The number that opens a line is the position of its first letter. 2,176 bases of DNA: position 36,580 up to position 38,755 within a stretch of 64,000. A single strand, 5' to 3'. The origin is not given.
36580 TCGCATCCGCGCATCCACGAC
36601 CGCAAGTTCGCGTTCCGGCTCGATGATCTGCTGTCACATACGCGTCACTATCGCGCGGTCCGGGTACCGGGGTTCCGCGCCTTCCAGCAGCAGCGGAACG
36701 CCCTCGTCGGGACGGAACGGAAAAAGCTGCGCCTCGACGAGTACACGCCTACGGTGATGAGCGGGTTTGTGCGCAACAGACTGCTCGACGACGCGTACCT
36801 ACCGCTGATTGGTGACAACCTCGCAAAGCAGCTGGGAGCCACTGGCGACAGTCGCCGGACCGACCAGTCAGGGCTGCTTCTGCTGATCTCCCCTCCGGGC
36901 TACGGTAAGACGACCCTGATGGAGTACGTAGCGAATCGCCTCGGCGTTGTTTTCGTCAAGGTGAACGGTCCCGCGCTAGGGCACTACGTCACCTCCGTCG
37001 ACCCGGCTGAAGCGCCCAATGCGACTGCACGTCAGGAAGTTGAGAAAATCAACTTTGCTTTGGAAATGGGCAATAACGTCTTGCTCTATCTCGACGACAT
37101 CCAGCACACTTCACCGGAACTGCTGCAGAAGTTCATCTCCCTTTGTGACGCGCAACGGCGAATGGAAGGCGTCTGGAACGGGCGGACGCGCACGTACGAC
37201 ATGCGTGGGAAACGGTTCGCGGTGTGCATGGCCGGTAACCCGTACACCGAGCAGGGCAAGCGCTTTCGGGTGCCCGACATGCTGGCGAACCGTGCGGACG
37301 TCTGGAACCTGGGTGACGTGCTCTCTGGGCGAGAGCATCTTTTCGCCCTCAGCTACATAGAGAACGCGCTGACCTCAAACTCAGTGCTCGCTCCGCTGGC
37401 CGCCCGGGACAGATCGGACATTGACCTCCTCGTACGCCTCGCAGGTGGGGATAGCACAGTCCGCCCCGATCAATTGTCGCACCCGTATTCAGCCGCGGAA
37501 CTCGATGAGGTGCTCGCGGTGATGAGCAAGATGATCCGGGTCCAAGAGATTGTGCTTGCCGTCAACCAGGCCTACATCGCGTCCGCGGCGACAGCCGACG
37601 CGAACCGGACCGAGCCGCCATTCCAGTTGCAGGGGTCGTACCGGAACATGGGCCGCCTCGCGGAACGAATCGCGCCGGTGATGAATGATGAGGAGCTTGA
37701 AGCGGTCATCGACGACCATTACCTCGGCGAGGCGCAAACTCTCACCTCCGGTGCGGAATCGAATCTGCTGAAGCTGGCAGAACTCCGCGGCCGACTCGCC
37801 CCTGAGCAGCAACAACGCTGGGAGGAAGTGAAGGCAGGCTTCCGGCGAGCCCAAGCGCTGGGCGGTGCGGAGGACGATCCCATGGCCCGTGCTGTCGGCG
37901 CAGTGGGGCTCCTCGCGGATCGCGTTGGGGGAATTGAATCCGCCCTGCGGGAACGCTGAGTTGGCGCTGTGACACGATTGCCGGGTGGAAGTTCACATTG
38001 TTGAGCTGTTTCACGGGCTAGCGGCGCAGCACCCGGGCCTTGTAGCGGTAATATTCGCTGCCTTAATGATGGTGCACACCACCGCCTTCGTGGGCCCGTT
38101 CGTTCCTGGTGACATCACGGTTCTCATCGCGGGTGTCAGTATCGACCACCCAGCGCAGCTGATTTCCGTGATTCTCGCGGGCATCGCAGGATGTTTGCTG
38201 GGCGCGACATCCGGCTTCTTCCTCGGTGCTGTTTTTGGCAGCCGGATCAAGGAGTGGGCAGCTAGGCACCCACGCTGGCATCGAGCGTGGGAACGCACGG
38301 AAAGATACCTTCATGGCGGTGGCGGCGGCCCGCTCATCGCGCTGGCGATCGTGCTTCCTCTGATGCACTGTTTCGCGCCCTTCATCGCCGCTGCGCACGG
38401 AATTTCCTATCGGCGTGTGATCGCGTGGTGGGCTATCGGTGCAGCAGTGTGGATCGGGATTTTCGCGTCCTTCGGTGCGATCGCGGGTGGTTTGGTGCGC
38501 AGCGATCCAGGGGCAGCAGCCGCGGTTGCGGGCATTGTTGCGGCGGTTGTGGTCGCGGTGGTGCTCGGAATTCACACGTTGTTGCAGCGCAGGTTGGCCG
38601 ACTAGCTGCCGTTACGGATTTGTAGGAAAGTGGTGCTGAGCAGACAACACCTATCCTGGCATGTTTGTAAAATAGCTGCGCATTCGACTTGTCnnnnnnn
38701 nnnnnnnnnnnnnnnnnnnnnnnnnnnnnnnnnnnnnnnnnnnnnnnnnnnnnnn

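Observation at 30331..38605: Translationally coupled NfeD / flotillin / 1653-aa AAA+ giant protein operon, followed by DedA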

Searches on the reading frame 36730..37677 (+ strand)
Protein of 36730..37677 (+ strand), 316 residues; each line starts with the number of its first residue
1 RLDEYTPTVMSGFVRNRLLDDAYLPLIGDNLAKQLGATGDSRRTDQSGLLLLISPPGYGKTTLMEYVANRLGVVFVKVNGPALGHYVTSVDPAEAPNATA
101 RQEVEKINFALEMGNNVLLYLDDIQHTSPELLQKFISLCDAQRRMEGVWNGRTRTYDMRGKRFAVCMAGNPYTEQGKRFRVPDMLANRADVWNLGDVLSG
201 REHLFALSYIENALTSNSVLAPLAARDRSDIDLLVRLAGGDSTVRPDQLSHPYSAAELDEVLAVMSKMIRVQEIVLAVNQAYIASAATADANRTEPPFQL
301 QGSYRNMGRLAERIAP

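Call 96: search_solved_structures(query=A6, max_evalue=0.01)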
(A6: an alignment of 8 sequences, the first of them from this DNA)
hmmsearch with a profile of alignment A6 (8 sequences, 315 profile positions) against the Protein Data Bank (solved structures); distinct sequences matched with E-value up to 0.01: 64 (the best 60 are shown).
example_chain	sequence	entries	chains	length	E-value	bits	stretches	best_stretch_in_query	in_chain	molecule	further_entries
9bji_A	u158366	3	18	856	1.1e-05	28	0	50-85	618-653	Nuclear valosin-containing protein-like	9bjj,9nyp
7t3i_A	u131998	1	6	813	2.9e-05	26.6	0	16-83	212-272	Rix7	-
6mat_A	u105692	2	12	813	2.9e-05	26.6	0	16-83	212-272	Rix7 mutant | Rix7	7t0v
7swl_A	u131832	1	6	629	3.8e-05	26.2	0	16-83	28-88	Rix7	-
7wub_C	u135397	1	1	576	0.0001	24.8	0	50-88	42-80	Transitional endoplasmic reticulum ATPase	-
7wub_D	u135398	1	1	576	0.0001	24.8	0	50-88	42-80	Transitional endoplasmic reticulum ATPase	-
6mck_A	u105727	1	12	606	0.00012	24.6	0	50-88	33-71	Transitional endoplasmic reticulum ATPase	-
7rlj_A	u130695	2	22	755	0.00015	24.2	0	50-88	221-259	Transitional endoplasmic reticulum ATPase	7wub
8yka_A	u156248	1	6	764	0.00015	24.2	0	50-88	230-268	Transitional endoplasmic reticulum ATPase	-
5c18_A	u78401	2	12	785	0.00016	24.1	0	50-88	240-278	Transitional endoplasmic reticulum ATPase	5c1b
7y4w_A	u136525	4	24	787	0.00017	24.1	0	50-88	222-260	Transitional endoplasmic reticulum ATPase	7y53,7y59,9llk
6chs_H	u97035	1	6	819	0.00017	24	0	50-89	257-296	Putative cell division control protein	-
7lmy_A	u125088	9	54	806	0.00017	24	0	50-88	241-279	Transitional endoplasmic reticulum ATPase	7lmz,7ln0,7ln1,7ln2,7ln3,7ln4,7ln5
5c19_A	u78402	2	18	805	0.00018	24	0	50-88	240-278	Transitional endoplasmic reticulum ATPase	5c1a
7rlh_A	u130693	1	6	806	0.00018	24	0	50-88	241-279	Transitional endoplasmic reticulum ATPase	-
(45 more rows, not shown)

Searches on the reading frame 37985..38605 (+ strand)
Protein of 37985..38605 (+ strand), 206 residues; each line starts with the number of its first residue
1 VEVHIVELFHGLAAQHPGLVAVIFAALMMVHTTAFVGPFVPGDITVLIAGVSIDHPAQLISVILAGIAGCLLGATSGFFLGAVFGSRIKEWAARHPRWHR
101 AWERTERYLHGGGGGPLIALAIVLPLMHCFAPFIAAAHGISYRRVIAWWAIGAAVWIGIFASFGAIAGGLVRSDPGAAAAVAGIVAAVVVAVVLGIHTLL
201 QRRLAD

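Call 7: search_protein_families(library=pfam, proteins=[window:37985-38605:+], max_evalue=0.01)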
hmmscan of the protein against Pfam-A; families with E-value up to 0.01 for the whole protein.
window:37985-38605:+ (206 aa): 1 family
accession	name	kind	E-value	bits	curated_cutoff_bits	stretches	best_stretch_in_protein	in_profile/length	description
PF09335.16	VTT_dom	-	6.1e-14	53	33.9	1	40-165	1-122/123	VTT domain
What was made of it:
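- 37985..38605 (+): DedA/VTT-family membrane protein (206 aa). A lineage-specific neighbour, possibly co-transcribed here, but not part of the conserved module. Pfam VTT_dom scores 53 bits against a cut-off of 33.9 (call 7).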

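Call 8: search_protein_families(library=ncbifam, proteins=[window:37985-38605:+], max_evalue=0.01)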
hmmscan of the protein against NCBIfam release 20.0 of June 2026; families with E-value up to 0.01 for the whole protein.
window:37985-38605:+ (206 aa): 1 family
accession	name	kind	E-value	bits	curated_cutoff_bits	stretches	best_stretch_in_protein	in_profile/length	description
NF008102.0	PRK10847.1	equivalog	3.7e-16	59.6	236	1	10-203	19-211/219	DedA family protein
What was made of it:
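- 37985..38605 (+): NCBIfam DedA scores E 3.7e-16, which at 59.6 bits is below that model's cut-off of 236 (call 8).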

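Call 9: search_protein_families(library=padloc, proteins=[window:37985-38605:+], max_evalue=0.01)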
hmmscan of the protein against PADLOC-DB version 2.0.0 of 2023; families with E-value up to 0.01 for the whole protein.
window:37985-38605:+ (206 aa): 0 families
